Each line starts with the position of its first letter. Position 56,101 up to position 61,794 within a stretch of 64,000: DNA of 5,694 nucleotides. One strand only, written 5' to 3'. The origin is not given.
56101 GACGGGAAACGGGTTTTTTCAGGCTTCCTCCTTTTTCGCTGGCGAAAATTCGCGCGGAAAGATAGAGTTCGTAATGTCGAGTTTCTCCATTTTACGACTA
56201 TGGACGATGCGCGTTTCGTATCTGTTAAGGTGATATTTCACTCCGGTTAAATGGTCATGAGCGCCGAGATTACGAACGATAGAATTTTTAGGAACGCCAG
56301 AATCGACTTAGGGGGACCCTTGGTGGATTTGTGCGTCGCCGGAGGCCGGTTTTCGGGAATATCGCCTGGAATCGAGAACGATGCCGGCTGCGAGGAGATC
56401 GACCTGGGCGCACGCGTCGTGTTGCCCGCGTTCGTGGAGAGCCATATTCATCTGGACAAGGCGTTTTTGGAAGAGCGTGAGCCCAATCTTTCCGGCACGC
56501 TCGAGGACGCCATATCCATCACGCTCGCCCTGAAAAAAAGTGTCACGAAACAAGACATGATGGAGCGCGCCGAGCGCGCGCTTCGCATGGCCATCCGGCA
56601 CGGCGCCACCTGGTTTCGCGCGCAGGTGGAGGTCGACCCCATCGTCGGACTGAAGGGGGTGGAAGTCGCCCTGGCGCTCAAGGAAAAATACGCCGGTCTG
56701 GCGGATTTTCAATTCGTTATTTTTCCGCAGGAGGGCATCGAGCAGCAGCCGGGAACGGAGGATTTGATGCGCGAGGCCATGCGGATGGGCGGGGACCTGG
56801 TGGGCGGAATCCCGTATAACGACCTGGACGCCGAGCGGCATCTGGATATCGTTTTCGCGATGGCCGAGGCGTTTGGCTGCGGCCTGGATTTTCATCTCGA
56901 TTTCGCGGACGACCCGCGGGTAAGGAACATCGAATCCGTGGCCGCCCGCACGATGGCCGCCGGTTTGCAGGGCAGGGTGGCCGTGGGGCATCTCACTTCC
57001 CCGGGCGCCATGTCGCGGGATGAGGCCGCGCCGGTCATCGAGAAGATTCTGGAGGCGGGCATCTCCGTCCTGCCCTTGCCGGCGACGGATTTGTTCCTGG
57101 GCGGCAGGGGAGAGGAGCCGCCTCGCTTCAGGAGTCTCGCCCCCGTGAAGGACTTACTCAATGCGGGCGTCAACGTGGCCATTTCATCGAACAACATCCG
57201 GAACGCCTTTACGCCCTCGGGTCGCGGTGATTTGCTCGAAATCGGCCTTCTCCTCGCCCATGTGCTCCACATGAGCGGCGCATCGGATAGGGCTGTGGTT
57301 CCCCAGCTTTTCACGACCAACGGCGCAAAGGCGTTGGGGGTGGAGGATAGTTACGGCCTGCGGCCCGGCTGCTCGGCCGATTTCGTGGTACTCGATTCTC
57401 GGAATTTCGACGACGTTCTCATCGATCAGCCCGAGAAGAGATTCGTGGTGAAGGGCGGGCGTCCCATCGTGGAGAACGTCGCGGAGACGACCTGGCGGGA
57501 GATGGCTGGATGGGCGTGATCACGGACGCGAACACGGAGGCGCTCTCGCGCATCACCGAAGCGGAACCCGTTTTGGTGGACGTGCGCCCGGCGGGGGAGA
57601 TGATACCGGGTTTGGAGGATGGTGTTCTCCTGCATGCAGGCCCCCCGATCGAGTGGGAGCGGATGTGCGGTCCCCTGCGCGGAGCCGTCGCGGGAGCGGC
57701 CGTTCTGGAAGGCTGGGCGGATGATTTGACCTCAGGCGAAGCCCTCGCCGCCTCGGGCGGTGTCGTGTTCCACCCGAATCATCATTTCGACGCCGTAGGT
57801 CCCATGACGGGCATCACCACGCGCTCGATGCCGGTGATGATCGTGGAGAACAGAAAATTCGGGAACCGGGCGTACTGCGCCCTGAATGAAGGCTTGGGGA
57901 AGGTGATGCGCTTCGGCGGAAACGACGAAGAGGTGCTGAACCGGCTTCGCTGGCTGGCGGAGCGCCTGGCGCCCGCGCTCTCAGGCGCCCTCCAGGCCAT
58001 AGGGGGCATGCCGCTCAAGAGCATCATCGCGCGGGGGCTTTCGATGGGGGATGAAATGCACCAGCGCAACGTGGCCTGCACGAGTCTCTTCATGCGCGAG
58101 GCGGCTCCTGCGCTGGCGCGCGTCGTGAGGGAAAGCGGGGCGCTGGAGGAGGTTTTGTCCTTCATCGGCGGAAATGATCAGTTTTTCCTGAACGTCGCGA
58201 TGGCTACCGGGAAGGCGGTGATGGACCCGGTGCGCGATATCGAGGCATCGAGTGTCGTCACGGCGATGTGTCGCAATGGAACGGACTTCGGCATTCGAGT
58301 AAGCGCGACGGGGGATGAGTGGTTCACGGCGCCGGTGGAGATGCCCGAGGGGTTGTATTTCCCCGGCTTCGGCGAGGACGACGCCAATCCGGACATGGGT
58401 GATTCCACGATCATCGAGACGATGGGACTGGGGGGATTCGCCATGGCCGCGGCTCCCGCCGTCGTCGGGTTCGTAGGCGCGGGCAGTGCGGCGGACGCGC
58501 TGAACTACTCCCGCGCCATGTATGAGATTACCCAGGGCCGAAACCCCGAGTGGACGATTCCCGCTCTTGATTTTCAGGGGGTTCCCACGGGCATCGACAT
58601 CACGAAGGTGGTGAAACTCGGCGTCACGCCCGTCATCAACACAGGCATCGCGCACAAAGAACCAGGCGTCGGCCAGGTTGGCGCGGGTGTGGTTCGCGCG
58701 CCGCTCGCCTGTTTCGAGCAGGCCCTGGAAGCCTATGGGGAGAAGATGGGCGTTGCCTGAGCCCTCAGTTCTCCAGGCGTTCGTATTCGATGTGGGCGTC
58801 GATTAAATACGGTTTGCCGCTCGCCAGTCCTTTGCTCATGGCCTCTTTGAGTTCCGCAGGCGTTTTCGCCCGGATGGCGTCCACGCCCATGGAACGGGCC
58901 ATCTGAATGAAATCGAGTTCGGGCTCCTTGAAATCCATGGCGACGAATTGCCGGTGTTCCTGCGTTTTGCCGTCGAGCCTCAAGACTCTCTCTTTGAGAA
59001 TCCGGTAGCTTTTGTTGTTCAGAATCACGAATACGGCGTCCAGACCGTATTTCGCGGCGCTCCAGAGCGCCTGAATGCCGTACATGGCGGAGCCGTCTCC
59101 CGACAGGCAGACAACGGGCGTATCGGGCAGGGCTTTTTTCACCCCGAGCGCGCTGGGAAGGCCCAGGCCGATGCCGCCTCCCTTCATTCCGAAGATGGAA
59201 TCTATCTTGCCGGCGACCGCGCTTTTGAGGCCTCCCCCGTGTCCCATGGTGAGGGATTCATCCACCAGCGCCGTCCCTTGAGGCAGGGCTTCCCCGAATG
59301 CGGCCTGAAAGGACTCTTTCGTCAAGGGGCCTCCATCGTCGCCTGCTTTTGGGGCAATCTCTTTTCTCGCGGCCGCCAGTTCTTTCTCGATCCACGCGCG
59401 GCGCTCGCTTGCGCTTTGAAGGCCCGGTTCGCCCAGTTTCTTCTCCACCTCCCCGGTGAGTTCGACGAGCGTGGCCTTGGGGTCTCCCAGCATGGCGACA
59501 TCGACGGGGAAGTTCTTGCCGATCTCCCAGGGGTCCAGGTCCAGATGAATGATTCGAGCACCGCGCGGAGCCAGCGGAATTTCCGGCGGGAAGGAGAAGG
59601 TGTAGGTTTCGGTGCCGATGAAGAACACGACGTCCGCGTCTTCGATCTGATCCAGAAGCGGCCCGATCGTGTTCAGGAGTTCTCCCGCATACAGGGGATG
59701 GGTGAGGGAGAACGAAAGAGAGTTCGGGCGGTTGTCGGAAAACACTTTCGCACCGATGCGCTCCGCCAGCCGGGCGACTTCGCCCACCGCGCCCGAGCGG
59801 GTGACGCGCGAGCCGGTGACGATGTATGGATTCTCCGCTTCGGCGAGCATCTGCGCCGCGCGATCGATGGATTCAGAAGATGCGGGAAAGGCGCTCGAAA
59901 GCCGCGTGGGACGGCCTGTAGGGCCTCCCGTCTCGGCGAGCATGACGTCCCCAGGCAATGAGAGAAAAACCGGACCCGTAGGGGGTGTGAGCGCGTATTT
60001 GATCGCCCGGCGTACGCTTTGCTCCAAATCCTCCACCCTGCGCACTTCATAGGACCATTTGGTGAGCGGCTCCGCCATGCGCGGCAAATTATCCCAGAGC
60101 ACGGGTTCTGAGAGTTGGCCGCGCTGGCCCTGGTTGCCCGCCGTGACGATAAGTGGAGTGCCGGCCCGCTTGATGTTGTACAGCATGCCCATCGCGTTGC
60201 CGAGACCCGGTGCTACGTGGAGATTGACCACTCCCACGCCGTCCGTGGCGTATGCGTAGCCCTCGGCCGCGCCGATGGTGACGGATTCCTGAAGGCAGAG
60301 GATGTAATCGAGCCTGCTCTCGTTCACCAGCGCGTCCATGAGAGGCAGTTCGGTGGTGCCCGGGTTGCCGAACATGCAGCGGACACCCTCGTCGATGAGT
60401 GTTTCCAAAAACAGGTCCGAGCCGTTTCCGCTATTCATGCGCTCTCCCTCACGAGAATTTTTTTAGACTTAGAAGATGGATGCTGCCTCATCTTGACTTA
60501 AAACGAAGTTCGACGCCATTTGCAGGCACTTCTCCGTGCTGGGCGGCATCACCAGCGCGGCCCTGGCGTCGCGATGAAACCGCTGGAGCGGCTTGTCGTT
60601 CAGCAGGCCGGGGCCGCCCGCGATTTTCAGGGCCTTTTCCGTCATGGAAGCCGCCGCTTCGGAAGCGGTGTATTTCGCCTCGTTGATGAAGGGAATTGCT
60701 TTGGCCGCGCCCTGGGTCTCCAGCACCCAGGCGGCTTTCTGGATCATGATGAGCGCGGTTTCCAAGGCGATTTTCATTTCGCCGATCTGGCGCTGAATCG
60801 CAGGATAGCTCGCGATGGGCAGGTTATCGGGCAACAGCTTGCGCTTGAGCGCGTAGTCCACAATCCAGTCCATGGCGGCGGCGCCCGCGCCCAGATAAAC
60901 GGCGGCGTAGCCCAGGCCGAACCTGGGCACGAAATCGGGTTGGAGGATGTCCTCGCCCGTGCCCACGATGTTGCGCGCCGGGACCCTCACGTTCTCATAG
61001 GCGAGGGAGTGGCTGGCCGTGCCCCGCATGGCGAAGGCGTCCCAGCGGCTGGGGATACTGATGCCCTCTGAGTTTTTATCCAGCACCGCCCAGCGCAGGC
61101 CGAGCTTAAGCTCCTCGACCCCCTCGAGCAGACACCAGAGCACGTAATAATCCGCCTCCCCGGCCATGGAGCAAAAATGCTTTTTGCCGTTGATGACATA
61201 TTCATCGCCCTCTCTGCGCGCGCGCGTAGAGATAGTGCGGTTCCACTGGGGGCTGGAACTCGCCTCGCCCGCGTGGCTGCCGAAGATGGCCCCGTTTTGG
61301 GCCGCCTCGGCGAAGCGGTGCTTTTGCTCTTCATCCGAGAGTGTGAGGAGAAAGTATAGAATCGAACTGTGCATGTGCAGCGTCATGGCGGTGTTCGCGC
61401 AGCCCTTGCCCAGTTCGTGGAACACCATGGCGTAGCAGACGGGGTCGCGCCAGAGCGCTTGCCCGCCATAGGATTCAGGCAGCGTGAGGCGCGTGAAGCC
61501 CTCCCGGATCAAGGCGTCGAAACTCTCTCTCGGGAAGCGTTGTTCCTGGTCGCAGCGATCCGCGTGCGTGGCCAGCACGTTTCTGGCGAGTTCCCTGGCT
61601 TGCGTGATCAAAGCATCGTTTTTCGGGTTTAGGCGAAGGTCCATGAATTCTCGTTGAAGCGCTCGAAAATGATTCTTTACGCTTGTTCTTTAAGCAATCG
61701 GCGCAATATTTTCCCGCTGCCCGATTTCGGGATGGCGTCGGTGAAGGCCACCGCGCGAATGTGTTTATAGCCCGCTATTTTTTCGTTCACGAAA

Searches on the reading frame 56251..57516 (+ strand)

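Call 32: search_protein_families(library=pfam, proteins=[window:56251-57516:+], max_evalue=0.001)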
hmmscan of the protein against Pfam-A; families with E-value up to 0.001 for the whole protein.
window:56251-57516:+ (422 aa): 2 families
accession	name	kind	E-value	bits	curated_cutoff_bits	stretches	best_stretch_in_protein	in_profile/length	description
PF07969.17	Amidohydro_3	-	8.9e-36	124.8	29.7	2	99-406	153-471/472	Amidohydrolase family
PF01979.26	Amidohydro_1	-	3.7e-14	53.2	25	1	199-388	160-321/345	Amidohydrolase family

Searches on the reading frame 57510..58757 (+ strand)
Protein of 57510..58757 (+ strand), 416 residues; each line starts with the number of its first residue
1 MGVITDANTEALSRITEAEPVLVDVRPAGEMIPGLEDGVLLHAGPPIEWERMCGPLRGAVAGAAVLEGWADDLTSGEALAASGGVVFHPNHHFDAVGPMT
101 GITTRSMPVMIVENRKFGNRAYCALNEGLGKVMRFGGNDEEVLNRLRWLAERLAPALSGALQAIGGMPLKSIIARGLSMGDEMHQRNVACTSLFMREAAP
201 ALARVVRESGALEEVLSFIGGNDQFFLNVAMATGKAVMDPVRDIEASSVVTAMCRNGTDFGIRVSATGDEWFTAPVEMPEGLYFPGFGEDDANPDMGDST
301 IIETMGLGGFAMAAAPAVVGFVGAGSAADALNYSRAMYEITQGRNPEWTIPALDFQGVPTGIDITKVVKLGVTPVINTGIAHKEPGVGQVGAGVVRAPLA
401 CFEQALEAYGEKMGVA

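Call 32: search_protein_families(library=pfam, proteins=[window:57510-58757:+], max_evalue=0.001)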
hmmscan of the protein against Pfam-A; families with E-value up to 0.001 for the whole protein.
window:57510-58757:+ (416 aa): 1 family
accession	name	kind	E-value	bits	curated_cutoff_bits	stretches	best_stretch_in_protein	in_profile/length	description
PF06545.17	AllG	-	2.8e-92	308.5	27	1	86-299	2-215/215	Oxamate carbamoyltransferase subunit AllG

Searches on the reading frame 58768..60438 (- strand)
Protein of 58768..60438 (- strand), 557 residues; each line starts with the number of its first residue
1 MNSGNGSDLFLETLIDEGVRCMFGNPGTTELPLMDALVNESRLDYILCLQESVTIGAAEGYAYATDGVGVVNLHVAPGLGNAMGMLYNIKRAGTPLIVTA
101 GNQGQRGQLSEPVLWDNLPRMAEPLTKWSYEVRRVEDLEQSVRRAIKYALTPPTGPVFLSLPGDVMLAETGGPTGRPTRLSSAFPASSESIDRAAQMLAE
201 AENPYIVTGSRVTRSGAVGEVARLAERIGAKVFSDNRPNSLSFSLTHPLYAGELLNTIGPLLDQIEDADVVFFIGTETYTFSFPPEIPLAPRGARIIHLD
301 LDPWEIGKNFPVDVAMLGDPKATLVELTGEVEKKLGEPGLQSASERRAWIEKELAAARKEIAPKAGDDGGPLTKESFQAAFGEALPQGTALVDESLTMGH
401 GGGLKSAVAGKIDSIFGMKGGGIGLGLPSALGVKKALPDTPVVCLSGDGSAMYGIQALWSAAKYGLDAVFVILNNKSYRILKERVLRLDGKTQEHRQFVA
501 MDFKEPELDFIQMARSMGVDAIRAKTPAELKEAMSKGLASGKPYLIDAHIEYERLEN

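Call 32: search_protein_families(library=pfam, proteins=[window:58768-60438:-], max_evalue=0.001)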
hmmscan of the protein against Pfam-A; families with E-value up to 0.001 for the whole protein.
window:58768-60438:- (557 aa): 3 families
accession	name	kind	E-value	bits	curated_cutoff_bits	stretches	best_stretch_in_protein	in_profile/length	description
PF02775.26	TPP_enzyme_C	-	9e-28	97.4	21.9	1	421-547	28-150/151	Thiamine pyrophosphate enzyme, C-terminal TPP binding domain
PF00205.28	TPP_enzyme_M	-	5.9e-27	94.5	30.4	1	191-327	1-137/137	Thiamine pyrophosphate enzyme, central domain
PF02776.23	TPP_enzyme_N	-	1.7e-26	92.7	26.8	1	5-107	2-104/119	Thiamine pyrophosphate enzyme, N-terminal TPP binding domain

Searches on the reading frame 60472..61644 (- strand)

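Call 32: search_protein_families(library=pfam, proteins=[window:60472-61644:-], max_evalue=0.001)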
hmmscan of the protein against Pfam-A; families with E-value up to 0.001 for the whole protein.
window:60472-61644:- (391 aa): 4 families
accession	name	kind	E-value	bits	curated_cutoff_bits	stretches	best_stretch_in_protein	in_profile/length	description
PF02771.21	Acyl-CoA_dh_N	-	2.7e-20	73.3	22.9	1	9-114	4-108/113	Acyl-CoA dehydrogenase, N-terminal domain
PF00441.29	Acyl-CoA_dh_1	-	1.5e-19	71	22.4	1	246-363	18-131/150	Acyl-CoA dehydrogenase, C-terminal domain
PF08028.16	Acyl-CoA_dh_2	-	1.2e-15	58.5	22.7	1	245-363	2-126/134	Acyl-CoA dehydrogenase, C-terminal domain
PF02770.24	Acyl-CoA_dh_M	-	1.2e-13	51.5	33.3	1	137-219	15-97/97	Acyl-CoA dehydrogenase, middle domain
